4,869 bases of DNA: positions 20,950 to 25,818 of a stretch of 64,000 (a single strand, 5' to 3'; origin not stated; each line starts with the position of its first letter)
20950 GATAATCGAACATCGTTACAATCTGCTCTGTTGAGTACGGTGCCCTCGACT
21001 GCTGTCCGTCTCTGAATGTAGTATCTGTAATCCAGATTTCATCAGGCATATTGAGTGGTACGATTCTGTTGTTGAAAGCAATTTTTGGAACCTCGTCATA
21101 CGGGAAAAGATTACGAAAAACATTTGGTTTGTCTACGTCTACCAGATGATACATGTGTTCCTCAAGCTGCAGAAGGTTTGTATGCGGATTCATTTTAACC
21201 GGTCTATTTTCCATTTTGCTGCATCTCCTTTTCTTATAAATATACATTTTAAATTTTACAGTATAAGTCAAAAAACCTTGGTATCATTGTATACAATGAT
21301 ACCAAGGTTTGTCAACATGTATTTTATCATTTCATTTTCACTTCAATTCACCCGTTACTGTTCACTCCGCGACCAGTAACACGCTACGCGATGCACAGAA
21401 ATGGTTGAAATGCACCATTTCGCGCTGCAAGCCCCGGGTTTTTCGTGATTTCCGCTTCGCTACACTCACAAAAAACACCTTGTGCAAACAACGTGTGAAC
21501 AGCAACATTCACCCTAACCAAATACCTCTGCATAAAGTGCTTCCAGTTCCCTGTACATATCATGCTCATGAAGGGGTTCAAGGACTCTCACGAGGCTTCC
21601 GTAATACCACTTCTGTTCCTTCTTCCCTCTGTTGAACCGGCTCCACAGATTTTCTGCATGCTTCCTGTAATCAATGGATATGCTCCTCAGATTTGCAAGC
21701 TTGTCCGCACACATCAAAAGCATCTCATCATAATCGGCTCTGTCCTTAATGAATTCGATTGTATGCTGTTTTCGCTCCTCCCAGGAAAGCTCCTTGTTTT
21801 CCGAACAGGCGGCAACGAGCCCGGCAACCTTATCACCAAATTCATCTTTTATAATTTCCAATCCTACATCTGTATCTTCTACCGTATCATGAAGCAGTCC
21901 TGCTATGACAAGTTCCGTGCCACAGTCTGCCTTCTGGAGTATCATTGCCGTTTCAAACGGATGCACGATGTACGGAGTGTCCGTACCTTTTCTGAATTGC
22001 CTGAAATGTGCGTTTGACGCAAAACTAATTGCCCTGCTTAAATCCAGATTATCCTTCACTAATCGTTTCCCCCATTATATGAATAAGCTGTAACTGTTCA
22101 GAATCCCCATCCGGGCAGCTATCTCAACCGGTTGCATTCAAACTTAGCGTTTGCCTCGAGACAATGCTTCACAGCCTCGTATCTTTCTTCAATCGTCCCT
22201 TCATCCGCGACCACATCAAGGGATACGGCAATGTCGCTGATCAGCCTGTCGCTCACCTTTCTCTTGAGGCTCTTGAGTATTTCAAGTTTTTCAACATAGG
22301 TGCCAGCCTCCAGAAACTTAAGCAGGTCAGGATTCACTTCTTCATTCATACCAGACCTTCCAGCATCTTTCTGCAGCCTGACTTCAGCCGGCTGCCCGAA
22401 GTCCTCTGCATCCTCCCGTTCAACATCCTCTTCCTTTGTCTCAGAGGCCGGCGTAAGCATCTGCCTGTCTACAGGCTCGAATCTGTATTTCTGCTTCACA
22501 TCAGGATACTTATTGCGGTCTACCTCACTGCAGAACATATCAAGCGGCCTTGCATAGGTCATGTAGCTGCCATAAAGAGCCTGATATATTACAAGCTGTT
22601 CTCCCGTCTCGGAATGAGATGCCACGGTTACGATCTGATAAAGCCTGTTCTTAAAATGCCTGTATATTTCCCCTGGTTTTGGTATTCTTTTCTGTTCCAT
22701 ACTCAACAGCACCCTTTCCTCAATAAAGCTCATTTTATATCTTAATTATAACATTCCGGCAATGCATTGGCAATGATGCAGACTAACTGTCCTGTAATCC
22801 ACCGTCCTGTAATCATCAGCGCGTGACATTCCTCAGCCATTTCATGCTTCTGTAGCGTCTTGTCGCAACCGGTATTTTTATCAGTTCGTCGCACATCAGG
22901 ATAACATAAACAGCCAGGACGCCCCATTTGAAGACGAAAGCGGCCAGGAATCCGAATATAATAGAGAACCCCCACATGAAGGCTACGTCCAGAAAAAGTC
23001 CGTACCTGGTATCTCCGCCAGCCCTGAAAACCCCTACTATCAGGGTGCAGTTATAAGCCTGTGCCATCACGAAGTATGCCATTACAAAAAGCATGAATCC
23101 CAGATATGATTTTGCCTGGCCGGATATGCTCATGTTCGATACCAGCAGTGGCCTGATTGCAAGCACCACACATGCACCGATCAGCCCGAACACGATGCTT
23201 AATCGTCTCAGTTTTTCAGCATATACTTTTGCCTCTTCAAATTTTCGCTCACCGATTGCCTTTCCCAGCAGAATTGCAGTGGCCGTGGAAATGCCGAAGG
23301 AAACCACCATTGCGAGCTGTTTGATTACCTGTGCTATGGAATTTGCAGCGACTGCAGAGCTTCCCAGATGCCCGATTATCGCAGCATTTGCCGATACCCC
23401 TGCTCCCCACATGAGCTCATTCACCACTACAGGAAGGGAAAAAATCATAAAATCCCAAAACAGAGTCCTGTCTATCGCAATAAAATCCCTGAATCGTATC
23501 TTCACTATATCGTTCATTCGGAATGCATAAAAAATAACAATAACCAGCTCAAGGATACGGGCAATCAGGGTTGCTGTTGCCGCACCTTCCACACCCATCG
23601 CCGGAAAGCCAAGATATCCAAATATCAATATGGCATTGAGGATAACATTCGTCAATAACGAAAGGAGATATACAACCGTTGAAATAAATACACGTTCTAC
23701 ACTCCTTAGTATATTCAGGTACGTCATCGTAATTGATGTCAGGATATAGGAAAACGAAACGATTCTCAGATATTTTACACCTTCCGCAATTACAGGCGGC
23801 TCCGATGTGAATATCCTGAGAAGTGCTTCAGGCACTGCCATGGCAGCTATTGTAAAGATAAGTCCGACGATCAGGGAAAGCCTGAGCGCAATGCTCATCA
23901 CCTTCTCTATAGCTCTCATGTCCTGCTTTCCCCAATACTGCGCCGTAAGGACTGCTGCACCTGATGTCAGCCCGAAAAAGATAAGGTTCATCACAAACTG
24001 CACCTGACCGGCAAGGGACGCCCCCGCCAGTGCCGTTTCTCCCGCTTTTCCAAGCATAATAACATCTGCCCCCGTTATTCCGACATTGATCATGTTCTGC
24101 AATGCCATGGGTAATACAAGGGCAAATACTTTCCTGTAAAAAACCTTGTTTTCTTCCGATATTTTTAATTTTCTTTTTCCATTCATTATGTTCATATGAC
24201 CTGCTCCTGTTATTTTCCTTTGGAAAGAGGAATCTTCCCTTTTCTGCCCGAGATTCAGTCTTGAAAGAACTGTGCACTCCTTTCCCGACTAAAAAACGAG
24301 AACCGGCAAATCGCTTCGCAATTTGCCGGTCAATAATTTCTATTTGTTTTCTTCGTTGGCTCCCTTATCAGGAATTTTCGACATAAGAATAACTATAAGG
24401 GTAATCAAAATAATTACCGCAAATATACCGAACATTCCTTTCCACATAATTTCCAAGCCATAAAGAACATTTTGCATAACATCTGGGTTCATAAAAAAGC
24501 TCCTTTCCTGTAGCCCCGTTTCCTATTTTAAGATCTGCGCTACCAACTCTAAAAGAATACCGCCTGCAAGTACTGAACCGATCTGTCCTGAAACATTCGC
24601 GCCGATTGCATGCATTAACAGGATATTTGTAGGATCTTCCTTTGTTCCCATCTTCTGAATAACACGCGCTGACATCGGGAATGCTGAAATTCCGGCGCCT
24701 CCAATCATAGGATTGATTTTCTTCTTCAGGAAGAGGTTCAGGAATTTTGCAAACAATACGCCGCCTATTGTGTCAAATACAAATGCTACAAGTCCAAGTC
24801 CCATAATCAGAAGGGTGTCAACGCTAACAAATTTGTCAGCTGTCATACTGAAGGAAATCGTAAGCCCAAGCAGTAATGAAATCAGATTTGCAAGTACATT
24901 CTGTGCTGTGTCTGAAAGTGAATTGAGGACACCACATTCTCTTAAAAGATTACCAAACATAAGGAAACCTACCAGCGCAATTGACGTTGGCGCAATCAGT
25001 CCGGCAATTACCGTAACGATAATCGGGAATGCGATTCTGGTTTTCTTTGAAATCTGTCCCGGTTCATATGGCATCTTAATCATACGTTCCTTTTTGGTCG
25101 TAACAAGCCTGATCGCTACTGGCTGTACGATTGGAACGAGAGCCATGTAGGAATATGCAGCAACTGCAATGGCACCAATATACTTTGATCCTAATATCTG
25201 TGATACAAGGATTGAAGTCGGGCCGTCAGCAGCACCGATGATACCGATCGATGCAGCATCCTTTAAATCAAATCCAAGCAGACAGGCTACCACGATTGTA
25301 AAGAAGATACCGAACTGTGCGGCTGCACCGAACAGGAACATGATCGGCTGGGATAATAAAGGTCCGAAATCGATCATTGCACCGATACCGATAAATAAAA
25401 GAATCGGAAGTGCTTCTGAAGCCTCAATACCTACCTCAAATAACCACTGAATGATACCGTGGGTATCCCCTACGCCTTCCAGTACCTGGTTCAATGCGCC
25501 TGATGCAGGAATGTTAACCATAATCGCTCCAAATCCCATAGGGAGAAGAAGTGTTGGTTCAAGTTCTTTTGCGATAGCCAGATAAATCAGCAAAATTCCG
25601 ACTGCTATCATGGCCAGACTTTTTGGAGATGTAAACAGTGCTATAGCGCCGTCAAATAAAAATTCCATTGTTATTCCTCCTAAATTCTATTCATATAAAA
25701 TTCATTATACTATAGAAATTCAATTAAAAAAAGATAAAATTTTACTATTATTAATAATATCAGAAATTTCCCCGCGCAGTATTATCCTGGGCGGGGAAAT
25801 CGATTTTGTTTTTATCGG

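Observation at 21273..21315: Perfect 32-bp palindrome centred on the -10 of the promoter driving the Re-citrate-synthase-like / IDH / GntR gene string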

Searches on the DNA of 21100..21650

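Call 38: search_rna_families(source=window, start=21100, end=21650, threshold=evalue, max_evalue=1)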
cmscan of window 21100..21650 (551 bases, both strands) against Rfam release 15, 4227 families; matches with E-value up to 1: 5.
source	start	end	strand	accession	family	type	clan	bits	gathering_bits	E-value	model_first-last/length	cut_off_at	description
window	21272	21311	+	RF04205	MIR2606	Gene; miRNA;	-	26.7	139.7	0.091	1-165/165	no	MIR2606 microRNA precursor family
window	21272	21311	-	RF04205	MIR2606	Gene; miRNA;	-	25.5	139.7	0.17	1-165/165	no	MIR2606 microRNA precursor family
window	21267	21316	-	RF04128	MIR8562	Gene; miRNA;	-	22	211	0.083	1-242/242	no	MIR8562 microRNA precursor family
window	21257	21326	+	RF04128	MIR8562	Gene; miRNA;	-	18.1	211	0.62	1-242/242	no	MIR8562 microRNA precursor family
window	21271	21369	-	RF02637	EF0408_EF0409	Gene; sRNA;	-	15.2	440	0.12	1-412/412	no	Enterococcus sRNA EF0408_EF0409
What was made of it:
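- On Known structured RNA (Rfam): Only generic hairpin matches to plant miRNA precursor models, 15-27 bits against gathering scores of 140-440 (call 38).
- Tried and rejected: An Rfam scan of 21100-21650 at a permissive E-value gave only sub-threshold hairpin matches (call 38).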

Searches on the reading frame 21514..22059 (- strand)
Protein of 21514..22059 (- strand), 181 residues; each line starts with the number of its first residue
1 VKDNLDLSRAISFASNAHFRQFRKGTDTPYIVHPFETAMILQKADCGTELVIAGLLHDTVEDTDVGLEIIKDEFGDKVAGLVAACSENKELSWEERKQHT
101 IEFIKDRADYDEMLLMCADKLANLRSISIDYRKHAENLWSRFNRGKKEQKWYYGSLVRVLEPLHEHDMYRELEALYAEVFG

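Call 5: search_protein_families(library=pfam, proteins=[window:21514-22059:-])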
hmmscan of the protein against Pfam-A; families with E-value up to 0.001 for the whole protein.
window:21514-22059:- (181 aa): 2 families
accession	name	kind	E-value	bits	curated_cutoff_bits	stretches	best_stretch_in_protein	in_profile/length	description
PF13328.12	HD_4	-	1.1e-19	71.1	27.2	1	10-135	1-142/156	HD domain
PF01966.28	HD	-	6.8e-07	30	22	1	31-113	2-115/116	HD domain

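Call 49: search_protein_families(library=ncbifam, proteins=[window:21514-22059:-], max_evalue=0.00001)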
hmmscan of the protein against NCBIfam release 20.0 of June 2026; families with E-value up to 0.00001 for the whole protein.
window:21514-22059:- (181 aa): 2 families
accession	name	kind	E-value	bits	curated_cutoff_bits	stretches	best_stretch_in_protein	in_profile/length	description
TIGR00691.1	spoT_relA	subfamily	1.5e-24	86.3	499.2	1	10-128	1-123/687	RelA/SpoT family protein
NF008303.0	PRK11092.1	equivalog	6.1e-15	54.5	947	1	7-125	23-145/702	bifunctional GTP diphosphokinase/guanosine-3',5'-bis pyrophosphate 3'-pyrophosphohydrolase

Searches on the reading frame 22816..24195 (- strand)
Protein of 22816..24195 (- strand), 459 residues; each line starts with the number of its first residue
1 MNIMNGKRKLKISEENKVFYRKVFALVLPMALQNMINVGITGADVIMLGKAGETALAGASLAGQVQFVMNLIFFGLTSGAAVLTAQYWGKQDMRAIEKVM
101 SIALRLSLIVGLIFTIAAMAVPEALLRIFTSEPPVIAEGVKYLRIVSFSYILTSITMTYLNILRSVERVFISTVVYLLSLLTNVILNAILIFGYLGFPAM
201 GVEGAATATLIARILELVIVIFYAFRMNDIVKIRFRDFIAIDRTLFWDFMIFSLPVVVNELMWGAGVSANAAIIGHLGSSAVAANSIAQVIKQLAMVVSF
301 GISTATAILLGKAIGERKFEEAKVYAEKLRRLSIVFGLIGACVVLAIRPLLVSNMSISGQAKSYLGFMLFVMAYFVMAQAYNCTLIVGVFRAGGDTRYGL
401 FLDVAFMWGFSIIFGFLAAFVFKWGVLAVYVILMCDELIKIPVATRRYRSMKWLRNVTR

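Call 5: search_protein_families(library=pfam, proteins=[window:22816-24195:-])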
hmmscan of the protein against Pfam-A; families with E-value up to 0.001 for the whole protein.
window:22816-24195:- (459 aa): 1 family
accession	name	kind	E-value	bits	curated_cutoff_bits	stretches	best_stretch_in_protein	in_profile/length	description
PF01554.23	MatE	-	3.4e-41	141.1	24.9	2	29-189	1-161/161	MatE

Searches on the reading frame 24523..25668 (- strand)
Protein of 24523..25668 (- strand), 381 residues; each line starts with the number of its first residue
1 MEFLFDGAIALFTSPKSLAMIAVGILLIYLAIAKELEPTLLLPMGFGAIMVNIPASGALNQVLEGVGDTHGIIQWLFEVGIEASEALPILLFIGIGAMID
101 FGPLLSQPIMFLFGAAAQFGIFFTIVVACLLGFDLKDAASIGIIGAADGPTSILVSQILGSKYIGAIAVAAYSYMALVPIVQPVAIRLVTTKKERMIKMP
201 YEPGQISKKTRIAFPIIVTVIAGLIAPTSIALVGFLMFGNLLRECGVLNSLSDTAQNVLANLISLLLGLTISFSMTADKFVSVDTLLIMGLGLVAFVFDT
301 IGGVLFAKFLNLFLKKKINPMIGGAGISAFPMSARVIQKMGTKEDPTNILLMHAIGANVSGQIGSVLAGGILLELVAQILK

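Call 5: search_protein_families(library=pfam, proteins=[window:24523-25668:-])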
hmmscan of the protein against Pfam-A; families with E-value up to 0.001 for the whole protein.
window:24523-25668:- (381 aa): 1 family
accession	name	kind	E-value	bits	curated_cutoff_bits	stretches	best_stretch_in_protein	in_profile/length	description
PF03977.18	OAD_beta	-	2e-150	501.1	31.6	1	17-375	2-348/349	Na+-transporting oxaloacetate decarboxylase beta subunit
